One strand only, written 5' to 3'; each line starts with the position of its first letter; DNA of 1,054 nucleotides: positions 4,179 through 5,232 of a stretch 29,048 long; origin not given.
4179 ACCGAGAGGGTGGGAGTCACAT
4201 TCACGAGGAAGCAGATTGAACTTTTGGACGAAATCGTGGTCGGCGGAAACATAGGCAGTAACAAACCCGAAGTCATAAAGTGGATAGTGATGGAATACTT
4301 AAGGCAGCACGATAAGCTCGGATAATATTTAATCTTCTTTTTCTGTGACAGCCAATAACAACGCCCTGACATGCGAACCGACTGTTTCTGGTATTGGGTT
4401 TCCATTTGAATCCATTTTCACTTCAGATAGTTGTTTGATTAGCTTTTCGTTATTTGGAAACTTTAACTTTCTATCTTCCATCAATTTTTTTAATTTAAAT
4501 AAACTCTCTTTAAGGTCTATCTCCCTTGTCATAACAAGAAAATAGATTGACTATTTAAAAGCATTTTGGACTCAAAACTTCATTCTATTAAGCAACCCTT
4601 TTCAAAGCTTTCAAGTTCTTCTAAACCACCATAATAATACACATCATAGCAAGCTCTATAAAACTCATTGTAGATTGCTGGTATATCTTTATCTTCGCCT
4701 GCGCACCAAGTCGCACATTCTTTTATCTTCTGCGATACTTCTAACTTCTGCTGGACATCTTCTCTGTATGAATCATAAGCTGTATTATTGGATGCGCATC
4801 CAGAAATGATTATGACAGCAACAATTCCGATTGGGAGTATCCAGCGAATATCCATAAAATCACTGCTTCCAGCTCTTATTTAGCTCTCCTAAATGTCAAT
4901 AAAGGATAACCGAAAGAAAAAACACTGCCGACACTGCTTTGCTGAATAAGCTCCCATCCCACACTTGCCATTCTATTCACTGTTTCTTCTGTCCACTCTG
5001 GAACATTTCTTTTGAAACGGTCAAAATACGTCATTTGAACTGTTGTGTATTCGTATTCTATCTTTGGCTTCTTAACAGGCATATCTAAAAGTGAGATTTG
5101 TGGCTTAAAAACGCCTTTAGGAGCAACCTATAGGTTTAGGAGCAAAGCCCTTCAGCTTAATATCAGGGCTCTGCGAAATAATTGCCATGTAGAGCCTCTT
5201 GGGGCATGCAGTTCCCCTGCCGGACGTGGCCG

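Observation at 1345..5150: Complete 3.8-kb cargo-carrying IS5/IS903-like transposon with a SWIM-finger transposase and seven passenger genes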

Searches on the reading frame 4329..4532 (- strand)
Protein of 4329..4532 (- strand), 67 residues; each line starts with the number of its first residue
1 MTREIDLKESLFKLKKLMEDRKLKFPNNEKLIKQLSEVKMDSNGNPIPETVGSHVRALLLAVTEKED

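Call 4: search_protein_families(library=pfam, proteins=[window:4329-4532:-], max_evalue=0.1)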
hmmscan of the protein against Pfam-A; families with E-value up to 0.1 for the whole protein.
window:4329-4532:- (67 aa): 1 family
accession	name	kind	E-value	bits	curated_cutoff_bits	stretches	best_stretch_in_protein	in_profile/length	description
PF20441.4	TerL_nuclease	-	0.089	12.4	24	0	7-44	217-254/286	Terminase large subunit, endonuclease domain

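Call 66: search_protein_families(library=padloc, proteins=[window:4329-4532:-], max_evalue=0.01)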
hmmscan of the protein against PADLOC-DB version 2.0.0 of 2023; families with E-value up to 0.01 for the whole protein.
window:4329-4532:- (67 aa): 0 families

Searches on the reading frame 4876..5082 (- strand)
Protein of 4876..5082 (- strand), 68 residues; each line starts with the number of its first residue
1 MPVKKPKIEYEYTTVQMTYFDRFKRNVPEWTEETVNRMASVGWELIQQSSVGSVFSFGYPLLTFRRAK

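Call 4: search_protein_families(library=pfam, proteins=[window:4876-5082:-], max_evalue=0.1)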
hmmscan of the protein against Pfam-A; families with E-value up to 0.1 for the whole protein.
window:4876-5082:- (68 aa): 2 families
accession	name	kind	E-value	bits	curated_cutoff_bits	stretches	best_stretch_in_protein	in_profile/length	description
PF13783.11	DUF4177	-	0.0001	22.9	25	1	10-66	1-64/65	Domain of unknown function (DUF4177)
PF11348.13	DUF3150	-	0.015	15.1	24.9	1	7-63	92-148/257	Protein of unknown function (DUF3150)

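Call 66: search_protein_families(library=padloc, proteins=[window:4876-5082:-], max_evalue=0.01)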
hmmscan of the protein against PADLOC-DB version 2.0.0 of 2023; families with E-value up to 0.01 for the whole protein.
window:4876-5082:- (68 aa): 0 families
